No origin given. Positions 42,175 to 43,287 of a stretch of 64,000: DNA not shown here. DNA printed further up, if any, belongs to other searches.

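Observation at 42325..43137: Glutamate-racemase homolog with both catalytic cysteines replaced by serine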

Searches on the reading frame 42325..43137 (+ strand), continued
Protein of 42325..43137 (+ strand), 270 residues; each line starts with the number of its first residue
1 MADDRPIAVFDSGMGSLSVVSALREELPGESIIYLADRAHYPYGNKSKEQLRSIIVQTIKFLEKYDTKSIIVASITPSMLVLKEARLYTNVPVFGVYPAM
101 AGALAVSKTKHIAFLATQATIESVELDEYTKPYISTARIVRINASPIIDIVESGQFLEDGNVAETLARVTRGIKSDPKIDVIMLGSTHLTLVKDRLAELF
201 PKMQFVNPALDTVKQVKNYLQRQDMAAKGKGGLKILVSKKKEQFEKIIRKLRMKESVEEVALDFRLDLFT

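Call 35: list_cluster_members(proteins=[P0188, P0189, P0191, P0193, P0194, P0198, P0199, P0183, P0185, P0200])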
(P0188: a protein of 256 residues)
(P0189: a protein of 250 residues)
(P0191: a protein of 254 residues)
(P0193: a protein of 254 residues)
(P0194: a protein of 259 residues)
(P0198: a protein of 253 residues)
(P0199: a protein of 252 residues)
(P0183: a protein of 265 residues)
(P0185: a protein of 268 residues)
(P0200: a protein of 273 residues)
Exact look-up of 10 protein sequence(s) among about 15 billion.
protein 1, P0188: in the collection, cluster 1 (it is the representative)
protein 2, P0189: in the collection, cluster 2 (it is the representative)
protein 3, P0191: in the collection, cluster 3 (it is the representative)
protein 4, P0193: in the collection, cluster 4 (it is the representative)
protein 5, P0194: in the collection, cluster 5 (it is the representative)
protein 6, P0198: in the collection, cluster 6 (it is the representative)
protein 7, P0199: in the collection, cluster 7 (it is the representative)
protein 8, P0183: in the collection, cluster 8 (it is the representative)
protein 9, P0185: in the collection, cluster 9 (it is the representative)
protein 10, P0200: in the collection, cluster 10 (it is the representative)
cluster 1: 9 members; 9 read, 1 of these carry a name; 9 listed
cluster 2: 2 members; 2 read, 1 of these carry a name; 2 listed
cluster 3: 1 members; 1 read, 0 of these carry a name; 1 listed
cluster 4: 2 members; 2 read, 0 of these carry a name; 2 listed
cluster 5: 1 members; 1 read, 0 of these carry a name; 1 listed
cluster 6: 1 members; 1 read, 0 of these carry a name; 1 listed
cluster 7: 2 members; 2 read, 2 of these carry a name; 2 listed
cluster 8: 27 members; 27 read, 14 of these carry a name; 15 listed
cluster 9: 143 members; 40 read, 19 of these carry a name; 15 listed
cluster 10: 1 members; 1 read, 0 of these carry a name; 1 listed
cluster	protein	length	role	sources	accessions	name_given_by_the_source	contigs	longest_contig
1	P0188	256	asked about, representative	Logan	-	-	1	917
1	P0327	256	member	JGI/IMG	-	glutamate racemase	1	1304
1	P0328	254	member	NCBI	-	-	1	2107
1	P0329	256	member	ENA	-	-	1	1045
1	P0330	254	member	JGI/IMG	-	-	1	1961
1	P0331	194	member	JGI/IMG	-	-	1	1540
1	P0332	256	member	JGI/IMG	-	-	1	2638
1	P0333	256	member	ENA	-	-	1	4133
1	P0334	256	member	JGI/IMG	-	-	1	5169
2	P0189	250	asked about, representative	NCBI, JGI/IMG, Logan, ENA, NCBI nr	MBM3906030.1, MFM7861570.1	MAG: glutamate racemase [Thaumarchaeota archaeon] | glutamate racemase [Nitrososphaerota archaeon]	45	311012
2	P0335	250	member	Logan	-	-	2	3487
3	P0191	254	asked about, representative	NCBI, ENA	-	-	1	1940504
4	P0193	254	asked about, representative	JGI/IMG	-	-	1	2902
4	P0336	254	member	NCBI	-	-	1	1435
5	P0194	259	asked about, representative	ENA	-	-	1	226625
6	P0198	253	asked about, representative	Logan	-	-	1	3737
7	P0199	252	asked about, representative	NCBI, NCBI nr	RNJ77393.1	MAG: glutamate racemase [Nitrosopumilus sp. H13]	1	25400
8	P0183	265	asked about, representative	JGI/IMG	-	glutamate racemase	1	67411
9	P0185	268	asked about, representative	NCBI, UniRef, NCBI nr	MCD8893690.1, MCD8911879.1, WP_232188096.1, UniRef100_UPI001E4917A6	hypothetical protein K2V62_03205 [Mammaliicoccus sciuri] | glutamate racemase n=1 Tax=Mammaliicoccus sciuri TaxID=1296 RepID=UPI001E4917A6 | hypothetical protein [Mammaliicoccus sciuri]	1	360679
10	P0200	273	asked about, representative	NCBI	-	-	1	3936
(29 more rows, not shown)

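Call 37: predict_structure(alignment_id=A1)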
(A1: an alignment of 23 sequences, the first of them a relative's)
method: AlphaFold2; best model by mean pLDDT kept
length: 270 residues; sequences in the alignment: 23
mean_pLDDT: 92.3   pTM: 0.90
mean pLDDT of the five models: 92.3, 91.3, 91.1, 88.5, 87.5
residues with pLDDT >= 90: 222; 70-90: 41; 50-70: 6; < 50: 1
segments of 3 or more residues with pLDDT < 50: none
pLDDT, mean of each block of 10 residues (from residue 1): 89 91 94 96 91 96 97 96 96 96 95 95 95 94 94 82 91 93 94 93 94 96 90 94 90 89 70
secondary structure, 60 per line:
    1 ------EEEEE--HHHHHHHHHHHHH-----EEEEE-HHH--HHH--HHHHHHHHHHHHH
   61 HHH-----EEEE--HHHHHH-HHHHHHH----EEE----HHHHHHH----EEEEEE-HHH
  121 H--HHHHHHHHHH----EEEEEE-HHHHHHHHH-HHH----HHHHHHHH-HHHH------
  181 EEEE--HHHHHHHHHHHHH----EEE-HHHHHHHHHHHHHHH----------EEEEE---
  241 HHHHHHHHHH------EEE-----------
elements in order: E7-11 H14-26 E32-36 H48-63 E69-72 H75-80 H82-88 E93-95 H100-106 E111-116 H118-121 H124-133 E138-143 H145-153 H162-169 H171-174 E181-184 H187-199 E204-206 H208-222 E233-237 H241-250 E257-259

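Call 41: fold_search(model_id=the predicted structure, library=pdb)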
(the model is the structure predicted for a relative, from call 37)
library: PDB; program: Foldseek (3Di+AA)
matches with E <= 10: 1555; with E <= 0.001: 79
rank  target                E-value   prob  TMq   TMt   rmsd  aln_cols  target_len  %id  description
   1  3isv_A                2.5e-20  1.00  0.89  0.91   2.1       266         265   26  Crystal structure of glutamate racemase from Listeria monocytogenes in complex with acetate ion (released 2009-09-22)
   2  2dwu_A                3.4e-20  1.00  0.86  0.87   2.4       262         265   25  Crystal Structure of Glutamate Racemase Isoform RacE1 from Bacillus anthracis (released 2007-06-19)
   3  2gzm_A                3.8e-20  1.00  0.85  0.87   2.5       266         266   28  Crystal Structure of the Glutamate Racemase from Bacillus anthracis (released 2007-05-29)
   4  5w16_A                6.6e-20  1.00  0.82  0.87   2.7       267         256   27  Crystal structure of glutamate racemase from Thermus thermophilus in complex with D-glutamate (released 2018-06-06)
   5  2jfu                  7.4e-20  1.00  0.88  0.88   2.4       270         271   22  Crystal structure of Enterococcus faecium glutamate racemase in complex with phosphate (released 2007-07-03)
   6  3ist_A                8.4e-20  1.00  0.89  0.90   2.0       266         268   25  Crystal structure of glutamate racemase from Listeria monocytogenes in complex with succinic acid (released 2009-09-22)
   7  2dwu_B                1.6e-19  1.00  0.87  0.88   2.5       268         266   25  Crystal Structure of Glutamate Racemase Isoform RacE1 from Bacillus anthracis (released 2007-06-19)
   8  3out_B                1.8e-19  1.00  0.82  0.84   3.1       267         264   26  Crystal structure of glutamate racemase from Francisella tularensis subsp. tularensis SCHU S4 in complex with D-glutam (released 2010-09-29)
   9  3out_A                2.2e-19  1.00  0.82  0.84   3.2       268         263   25  Crystal structure of glutamate racemase from Francisella tularensis subsp. tularensis SCHU S4 in complex with D-glutam (released 2010-09-29)
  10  2jfv                  3.0e-19  1.00  0.88  0.88   2.1       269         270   23  Crystal structure of Enterococcus faecium glutamate racemase in complex with citrate (released 2007-07-03)
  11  2gzm_B                4.3e-19  1.00  0.86  0.87   2.6       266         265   28  Crystal Structure of the Glutamate Racemase from Bacillus anthracis (released 2007-05-29)
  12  2oho_A                4.3e-19  1.00  0.83  0.84   2.7       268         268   25  Structural Basis for Glutamate Racemase Inhibitor (released 2007-09-25)
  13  2ohg                  4.6e-19  1.00  0.85  0.87   2.6       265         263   24  Structural Basis for Glutamte Racemase Inhibition (released 2007-09-25)
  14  2jfq_A                5.5e-19  1.00  0.85  0.87   2.4       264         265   23  Crystal structure of Staphylococcus aureus glutamate racemase in complex with D- Glutamate (released 2007-07-03)
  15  3hfr_B                5.5e-19  1.00  0.87  0.88   2.3       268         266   25  Crystal structure of glutamate racemase from Listeria monocytogenes (released 2009-06-09)
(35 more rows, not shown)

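Call 43: search_protein_families(library=pfam, proteins=[L041:3037-5154:+, L004:5559-6488:+, L056:11259-12158:+, L044:6898-7194:+, L011:4318-4920:+, L024:6260-6766:+, L007:1330-2151:+, L052:6477-7337:+, L039:2987-3454:+, L016:7191-7664:+], max_evalue=0.001)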
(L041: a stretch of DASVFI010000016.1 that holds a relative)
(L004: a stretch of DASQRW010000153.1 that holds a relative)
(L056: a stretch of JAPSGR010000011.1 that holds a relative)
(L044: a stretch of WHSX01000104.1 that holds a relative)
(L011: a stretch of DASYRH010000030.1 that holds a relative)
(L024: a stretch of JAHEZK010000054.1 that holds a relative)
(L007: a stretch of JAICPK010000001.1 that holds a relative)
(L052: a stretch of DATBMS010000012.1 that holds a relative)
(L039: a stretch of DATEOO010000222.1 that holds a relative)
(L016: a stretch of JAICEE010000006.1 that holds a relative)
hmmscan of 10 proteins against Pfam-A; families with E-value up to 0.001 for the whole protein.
L041:3037-5154:+ (705 aa): 3 families
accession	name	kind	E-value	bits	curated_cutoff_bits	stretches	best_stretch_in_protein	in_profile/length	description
PF01968.24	Hydantoinase_A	-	4.5e-51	174.2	22.9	1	192-500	1-290/291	Hydantoinase/oxoprolinase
PF05378.19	Hydant_A_N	-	1e-19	71.4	25.2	1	6-169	1-168/176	Hydantoinase/oxoprolinase N-terminal region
PF13941.12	MutL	-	2.9e-05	23.5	27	0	7-62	2-55/450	MutL protein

L004:5559-6488:+ (309 aa): 3 families
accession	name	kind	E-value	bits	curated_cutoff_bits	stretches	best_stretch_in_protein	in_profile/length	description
PF12706.13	Lactamase_B_2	-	1.7e-16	60.9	27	2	34-142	3-113/200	Beta-lactamase superfamily domain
PF00753.33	Lactamase_B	-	8.1e-07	29.6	22.7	1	23-77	6-65/196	Metallo-beta-lactamase superfamily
PF13691.12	Lactamase_B_4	-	0.0001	22.3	27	1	23-67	13-59/63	tRNase Z endonuclease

L056:11259-12158:+ (299 aa): 5 families
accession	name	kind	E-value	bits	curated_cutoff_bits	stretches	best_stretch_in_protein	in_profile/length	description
PF13793.12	Pribosyltran_N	-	1.5e-25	89.8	25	1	5-117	2-114/117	N-terminal domain of ribose phosphate pyrophosphokinase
PF00156.33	Pribosyltran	-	3.4e-12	46.4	26.3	1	158-252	25-125/158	Phosphoribosyl transferase domain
PF14572.12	Pribosyl_synth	-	9.5e-10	39.2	27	1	212-285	81-154/184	Phosphoribosyl synthetase-associated domain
PF14681.12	UPRTase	-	2e-07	31.1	27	1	191-264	96-170/206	Uracil phosphoribosyltransferase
PF24390.1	PRTase-CE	-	0.00013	22.3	27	1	175-289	79-177/253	PRTase-CE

L044:6898-7194:+ (98 aa): 0 families

L011:4318-4920:+ (200 aa): 0 families

L024:6260-6766:+ (168 aa): 2 families
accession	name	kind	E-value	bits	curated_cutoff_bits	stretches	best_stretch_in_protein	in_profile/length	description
PF00383.29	dCMP_cyt_deam_1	-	3.8e-25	88.2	25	1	6-129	2-100/102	Cytidine and deoxycytidylate deaminase zinc-binding region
PF14437.12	MafB19-deam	-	4.5e-16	59.5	27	1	6-138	2-108/142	MafB19-like deaminase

L007:1330-2151:+ (273 aa): 1 family
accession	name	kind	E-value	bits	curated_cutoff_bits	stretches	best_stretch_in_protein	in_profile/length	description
PF01255.24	Prenyltransf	-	4.4e-74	249.2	27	1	48-272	1-219/219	Putative undecaprenyl diphosphate synthase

L052:6477-7337:+ (286 aa): 2 families
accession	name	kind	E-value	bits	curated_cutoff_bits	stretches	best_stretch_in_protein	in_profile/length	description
PF13369.12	Transglut_core2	-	6.7e-42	143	23.5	1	50-205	4-155/155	Transglutaminase-like superfamily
PF13371.12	TPR_9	-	8.5e-07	29.3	35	1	207-279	1-73/73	Tetratricopeptide repeat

L039:2987-3454:+ (155 aa): 5 families
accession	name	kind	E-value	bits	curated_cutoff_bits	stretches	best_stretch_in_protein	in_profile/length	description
PF02742.21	Fe_dep_repr_C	-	1.4e-19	70.3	27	1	81-148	1-70/70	Iron dependent repressor, metal binding and dimerisation domain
PF01325.25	Fe_dep_repress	-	5e-13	49.5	26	1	22-74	4-56/60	Iron dependent repressor, N-terminal DNA binding domain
PF02082.26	Rrf2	-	0.00039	21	30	1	24-124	5-112/132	Iron-dependent Transcriptional regulator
PF01047.28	MarR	-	0.00051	20.3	24.6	1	29-66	7-43/59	MarR family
PF01022.26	HTH_5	-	0.00078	19.7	22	0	35-68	12-43/47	Bacterial regulatory protein, arsR family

L016:7191-7664:+ (157 aa): 0 families

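Call 44: find_encoding_contigs(protein=P0191, flank=8000, max_places=2)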
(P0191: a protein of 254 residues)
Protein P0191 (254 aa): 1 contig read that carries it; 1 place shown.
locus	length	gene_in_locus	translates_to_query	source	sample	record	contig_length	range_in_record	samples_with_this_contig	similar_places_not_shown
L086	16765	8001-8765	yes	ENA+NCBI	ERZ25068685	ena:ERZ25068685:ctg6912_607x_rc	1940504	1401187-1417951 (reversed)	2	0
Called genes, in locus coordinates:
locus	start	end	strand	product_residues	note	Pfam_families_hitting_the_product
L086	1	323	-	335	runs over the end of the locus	PF04101:Glyco_tran_28_C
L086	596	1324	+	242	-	PF10108:DNA_pol_B_exo2 (weak)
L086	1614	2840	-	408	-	PF00535:Glycos_transf_2, PF13641:Glyco_tranf_2_3 (weak), PF04138:GtrA_DPMS_TM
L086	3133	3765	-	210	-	PF00730:HhH-GPD, PF14520:HHH_5 (faint), PF00633:HHH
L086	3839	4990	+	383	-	PF04412:AcnX, PF28403:AcnX_2nd, PF28406:AcnX_3rd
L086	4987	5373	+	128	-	PF01989:AcnX_swivel_put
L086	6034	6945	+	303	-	PF00535:Glycos_transf_2, PF10111:Glyco_tranf_2_2, PF13641:Glyco_tranf_2_3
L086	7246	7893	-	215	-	-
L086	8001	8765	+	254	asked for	-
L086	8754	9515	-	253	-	PF00590:TP_methylase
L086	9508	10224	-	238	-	PF00590:TP_methylase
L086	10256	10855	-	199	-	PF01135:PCMT, PF01209:Ubie_methyltran (weak), PF05175:MTS (weak), PF06325:PrmA, PF13649:Methyltransf_25, PF13847:Methyltransf_31, PF08241:Methyltransf_11 (faint)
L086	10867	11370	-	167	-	-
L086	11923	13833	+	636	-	PF05833:NFACT_N, PF05670:NFACT-R_1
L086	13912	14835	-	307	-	-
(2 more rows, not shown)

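Call 45: find_encoding_contigs(protein=P0189, flank=8000, max_places=3)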
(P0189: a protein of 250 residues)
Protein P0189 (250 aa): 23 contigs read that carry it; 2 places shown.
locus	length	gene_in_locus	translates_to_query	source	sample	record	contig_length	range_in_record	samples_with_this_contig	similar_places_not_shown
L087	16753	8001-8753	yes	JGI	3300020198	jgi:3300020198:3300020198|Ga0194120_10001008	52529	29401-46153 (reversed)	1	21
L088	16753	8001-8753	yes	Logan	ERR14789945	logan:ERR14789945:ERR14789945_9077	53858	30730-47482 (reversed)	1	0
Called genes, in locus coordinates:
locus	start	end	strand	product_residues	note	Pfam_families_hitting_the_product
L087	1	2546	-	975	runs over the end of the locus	PF03699:UPF0182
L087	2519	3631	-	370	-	PF01896:DNA_primase_S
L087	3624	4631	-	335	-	PF26466:DNA_primase_lrg_N (weak), PF04104:DNA_primase_lrg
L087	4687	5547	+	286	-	PF01261:AP_endonuc_2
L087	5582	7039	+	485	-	PF00587:tRNA-synt_2b, PF03129:HGTP_anticodon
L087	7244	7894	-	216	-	-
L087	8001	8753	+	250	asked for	PF01177:Asp_Glu_race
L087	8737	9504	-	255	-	PF00590:TP_methylase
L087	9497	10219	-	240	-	PF00590:TP_methylase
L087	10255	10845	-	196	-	PF01135:PCMT, PF02353:CMAS (weak), PF01209:Ubie_methyltran, PF05175:MTS (weak), PF06325:PrmA, PF12847:Methyltransf_18 (weak), PF13847:Methyltransf_31, PF13649:Methyltransf_25, +4 more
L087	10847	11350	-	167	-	-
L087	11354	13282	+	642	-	PF05833:NFACT_N, PF05670:NFACT-R_1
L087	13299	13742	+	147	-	PF01927:Mut7-C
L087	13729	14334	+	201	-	PF01871:AMMECR1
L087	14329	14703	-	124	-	PF01989:AcnX_swivel_put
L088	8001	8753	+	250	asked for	PF01177:Asp_Glu_race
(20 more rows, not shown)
